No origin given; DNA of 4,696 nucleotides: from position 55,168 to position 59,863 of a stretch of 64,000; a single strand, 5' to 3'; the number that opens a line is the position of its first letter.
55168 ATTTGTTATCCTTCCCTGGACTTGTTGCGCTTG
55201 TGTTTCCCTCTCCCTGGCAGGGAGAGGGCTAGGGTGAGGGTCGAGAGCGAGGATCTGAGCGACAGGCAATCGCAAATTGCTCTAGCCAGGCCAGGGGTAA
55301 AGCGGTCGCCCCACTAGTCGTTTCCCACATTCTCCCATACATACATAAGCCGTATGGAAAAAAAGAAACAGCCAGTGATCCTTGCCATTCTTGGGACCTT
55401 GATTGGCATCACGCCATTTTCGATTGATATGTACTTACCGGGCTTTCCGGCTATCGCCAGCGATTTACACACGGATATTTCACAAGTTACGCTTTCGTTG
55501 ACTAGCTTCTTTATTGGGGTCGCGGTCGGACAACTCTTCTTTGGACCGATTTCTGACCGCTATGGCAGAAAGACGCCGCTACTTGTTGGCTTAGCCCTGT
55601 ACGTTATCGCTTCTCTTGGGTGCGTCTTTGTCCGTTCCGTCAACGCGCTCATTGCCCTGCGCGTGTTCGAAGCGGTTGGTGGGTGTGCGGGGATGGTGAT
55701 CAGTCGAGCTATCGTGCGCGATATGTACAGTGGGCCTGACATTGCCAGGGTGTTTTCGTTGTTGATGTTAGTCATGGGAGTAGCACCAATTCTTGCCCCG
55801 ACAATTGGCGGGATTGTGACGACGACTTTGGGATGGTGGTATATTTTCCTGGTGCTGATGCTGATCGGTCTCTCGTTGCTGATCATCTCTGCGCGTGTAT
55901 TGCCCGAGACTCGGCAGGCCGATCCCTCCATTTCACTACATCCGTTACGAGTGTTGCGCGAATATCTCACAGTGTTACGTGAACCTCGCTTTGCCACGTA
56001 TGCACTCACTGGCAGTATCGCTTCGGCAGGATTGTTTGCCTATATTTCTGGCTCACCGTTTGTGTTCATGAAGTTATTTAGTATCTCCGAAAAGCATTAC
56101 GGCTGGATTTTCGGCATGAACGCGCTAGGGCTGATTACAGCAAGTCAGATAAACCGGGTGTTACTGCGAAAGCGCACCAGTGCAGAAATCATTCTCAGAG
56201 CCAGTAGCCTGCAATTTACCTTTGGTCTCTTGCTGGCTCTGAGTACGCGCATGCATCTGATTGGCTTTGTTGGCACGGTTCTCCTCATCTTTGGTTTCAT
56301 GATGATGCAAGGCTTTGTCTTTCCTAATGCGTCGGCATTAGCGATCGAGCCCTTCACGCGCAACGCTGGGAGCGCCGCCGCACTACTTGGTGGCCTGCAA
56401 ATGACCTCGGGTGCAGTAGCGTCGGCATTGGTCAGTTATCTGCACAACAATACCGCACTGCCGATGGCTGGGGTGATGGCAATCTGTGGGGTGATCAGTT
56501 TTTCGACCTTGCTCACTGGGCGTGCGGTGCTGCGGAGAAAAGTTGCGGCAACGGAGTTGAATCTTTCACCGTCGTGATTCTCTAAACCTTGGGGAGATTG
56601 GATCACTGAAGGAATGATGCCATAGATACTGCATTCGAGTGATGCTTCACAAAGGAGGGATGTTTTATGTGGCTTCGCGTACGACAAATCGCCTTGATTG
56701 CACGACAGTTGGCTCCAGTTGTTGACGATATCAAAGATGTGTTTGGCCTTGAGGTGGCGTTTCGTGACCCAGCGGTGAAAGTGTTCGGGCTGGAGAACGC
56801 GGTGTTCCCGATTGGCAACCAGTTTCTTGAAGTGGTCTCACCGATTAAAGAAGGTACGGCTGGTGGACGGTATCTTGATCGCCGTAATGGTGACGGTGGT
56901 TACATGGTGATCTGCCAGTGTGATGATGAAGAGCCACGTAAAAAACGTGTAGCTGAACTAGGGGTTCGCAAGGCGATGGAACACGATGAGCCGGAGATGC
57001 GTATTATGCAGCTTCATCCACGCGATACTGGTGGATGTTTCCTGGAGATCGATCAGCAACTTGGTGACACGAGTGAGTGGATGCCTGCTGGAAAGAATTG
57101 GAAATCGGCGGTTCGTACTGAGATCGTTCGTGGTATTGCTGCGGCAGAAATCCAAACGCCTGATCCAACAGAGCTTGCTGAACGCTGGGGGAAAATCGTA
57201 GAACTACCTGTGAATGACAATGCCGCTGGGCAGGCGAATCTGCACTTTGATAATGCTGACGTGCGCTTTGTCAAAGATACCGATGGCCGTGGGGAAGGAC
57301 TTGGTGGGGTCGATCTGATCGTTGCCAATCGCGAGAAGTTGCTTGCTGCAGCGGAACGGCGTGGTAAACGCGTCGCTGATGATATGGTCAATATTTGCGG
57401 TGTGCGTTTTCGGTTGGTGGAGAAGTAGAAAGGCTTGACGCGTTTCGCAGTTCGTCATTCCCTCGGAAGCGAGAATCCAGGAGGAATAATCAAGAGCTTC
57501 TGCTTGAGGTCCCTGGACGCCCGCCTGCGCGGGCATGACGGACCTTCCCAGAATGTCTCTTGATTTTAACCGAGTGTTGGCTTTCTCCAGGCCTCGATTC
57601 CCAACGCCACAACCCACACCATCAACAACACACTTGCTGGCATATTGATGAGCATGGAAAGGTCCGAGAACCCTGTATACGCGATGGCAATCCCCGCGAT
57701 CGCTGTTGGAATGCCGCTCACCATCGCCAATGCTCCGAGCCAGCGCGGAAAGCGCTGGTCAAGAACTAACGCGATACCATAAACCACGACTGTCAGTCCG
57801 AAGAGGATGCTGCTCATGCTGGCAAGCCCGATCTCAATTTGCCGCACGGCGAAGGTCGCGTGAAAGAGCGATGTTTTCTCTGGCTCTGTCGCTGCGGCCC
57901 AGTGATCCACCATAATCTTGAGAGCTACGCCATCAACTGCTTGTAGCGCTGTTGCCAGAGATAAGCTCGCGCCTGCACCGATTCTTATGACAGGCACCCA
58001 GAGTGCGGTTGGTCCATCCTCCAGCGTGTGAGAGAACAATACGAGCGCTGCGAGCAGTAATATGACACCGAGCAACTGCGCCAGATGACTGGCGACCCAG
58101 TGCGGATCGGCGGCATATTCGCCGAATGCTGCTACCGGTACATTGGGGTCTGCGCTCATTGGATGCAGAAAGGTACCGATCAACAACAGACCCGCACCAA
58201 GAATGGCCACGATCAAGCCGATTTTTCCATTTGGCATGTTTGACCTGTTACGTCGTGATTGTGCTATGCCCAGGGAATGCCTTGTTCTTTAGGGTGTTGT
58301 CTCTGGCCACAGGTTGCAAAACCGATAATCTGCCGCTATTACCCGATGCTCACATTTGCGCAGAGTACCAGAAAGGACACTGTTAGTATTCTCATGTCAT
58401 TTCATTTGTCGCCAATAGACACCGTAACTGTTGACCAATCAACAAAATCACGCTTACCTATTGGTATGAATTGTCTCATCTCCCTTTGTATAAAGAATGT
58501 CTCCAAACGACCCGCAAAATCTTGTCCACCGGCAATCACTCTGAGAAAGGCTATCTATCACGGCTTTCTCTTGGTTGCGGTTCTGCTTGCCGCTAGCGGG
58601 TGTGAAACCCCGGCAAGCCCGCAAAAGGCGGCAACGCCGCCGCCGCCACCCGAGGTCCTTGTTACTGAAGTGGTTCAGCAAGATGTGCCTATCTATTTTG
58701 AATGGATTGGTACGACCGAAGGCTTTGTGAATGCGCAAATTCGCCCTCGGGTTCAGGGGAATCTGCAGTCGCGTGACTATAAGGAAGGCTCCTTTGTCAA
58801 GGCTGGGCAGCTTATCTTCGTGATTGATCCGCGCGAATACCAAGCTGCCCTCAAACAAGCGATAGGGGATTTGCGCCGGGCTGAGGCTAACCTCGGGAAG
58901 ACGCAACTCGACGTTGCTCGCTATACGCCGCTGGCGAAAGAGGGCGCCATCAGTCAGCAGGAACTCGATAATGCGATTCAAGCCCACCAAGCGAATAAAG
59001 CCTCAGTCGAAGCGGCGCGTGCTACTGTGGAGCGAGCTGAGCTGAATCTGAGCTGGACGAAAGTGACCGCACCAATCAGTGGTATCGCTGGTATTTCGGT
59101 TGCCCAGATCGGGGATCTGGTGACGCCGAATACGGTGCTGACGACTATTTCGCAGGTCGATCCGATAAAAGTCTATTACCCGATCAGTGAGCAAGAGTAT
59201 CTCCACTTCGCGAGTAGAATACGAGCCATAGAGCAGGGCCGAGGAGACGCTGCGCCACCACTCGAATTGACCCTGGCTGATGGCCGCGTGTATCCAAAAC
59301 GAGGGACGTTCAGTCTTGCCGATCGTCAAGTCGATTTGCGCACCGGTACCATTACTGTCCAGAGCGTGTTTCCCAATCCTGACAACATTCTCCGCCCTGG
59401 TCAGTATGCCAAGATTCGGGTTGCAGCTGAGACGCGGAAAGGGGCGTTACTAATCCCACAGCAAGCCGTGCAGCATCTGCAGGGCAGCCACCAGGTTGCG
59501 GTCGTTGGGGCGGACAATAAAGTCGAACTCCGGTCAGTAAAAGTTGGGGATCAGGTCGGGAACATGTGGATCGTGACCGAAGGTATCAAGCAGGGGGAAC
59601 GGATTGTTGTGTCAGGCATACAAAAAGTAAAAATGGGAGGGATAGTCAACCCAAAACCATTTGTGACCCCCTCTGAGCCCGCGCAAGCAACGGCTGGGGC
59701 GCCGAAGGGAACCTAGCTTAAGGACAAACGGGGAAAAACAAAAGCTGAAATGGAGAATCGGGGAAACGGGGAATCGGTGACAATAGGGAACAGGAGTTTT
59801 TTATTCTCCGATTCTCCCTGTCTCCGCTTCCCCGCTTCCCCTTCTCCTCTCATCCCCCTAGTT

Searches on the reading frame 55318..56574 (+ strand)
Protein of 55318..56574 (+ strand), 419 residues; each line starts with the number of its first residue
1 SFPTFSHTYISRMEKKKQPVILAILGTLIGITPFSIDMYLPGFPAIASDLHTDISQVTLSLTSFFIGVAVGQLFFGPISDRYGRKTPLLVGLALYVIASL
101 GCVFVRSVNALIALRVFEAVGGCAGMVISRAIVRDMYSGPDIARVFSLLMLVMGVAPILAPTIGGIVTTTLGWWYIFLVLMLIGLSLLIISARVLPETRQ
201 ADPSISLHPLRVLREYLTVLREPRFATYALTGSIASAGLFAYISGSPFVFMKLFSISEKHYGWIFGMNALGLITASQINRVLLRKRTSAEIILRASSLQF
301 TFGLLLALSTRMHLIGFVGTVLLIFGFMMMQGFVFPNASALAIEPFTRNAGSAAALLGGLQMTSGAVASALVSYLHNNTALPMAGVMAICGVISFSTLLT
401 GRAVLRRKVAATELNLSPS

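Call 55: search_protein_families(library=ncbifam, proteins=[window:55318-56574:+], max_evalue=1e-30)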
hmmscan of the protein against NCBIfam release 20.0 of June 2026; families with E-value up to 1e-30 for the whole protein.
window:55318-56574:+ (419 aa): 10 families
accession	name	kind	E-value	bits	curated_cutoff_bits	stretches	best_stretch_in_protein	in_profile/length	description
TIGR00710.1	efflux_Bcr_CflA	subfamily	1.2e-95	321.2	200.9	1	20-395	5-378/385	Bcr/CflA family efflux MFS transporter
NF008314.0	PRK11102.1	equivalog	5.9e-88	295.8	303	1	14-399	4-388/396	Bcr/CflA family multidrug efflux MFS transporter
NF053813.1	MFS_TcaB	equivalog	2.1e-80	270.4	475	1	18-397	3-382/396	putative multidrug effflux MFS transporter TcaB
NF008270.1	PRK11043.1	equivalog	5.1e-66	223.3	430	1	23-394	8-374/382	purine nucleoside transporter PunC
NF008654.0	PRK11652.1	equivalog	3.5e-50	171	479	1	15-399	4-383/397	multidrug efflux MFS transporter EmrD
NF033134.0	cmlA_floR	equivalog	1.3e-49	169.7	450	1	34-398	24-384/388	CmlA/FloR family chloramphenicol efflux MFS transporter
NF041041.1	FslD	exception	1.9e-42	145.9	500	1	32-398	22-388/396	rhizoferrin import MFS transporter FslD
NF007782.0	PRK10473.1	subfamily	3.5e-42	144.9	417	1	27-402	10-379/394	MdtL family multidrug efflux MFS transporter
NF000219.1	FloR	exception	9.9e-34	117.3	700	1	29-413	23-399/404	chloramphenicol/florfenicol efflux MFS transporter FloR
NF000509.1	efflux_CmlA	exception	6e-31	108.2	875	1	32-385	26-376/419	CmlA family chloramphenicol efflux MFS transporter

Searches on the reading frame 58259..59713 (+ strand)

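Call 56: search_protein_families(library=ncbifam, proteins=[window:58259-59713:+], max_evalue=1e-30)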
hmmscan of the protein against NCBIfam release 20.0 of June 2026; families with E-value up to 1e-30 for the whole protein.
window:58259-59713:+ (485 aa): 10 families
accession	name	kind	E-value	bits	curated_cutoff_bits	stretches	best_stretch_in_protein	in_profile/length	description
TIGR01730.1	RND_mfp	subfamily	2.1e-79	266.8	94.9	1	133-464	1-320/322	efflux RND transporter periplasmic adaptor subunit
NF011604.1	PRK15030.1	equivalog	1e-75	255.3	765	1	104-480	14-389/397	multidrug efflux RND transporter periplasmic adaptor subunit AcrA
NF045904.1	RND-peri-MexE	equivalog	1.7e-69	234.6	714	1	104-468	12-371/390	multidrug efflux RND transporter periplasmic adaptor subunit MexE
NF007132.1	PRK09578.1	equivalog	2.1e-67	227.6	512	1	104-480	14-390/396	MexX/AxyX family multidrug efflux RND transporter periplasmic adaptor subunit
NF033138.2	RND-peri-MexC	equivalog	1.1e-66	225.5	625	1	101-466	10-372/375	MexC family multidrug efflux RND transporter periplasmic adaptor subunit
NF033834.1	RND_adapt_MexA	exception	9.3e-65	219.1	750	1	103-467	13-362/373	multidrug efflux RND transporter periplasmic adaptor subunit MexA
NF008589.1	PRK11556.1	equivalog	7.7e-63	212.7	391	1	119-461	47-383/392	MdtA/MuxA family multidrug efflux RND transporter periplasmic adaptor subunit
NF007362.0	PRK09859.1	equivalog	4.2e-61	207.2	738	1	104-460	12-366/385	multidrug transporter subunit MdtE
NF000272.2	OqxA_adapt_sub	exception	6.6e-58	196.5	835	1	102-468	16-382/391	multidrug efflux RND transporter periplasmic adaptor subunit OqxA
TIGR00999.1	8a0102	subfamily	1.8e-33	115.8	319.3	1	177-457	1-270/271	CzcB/NccB family metal efflux transporter periplasmic adaptor subunit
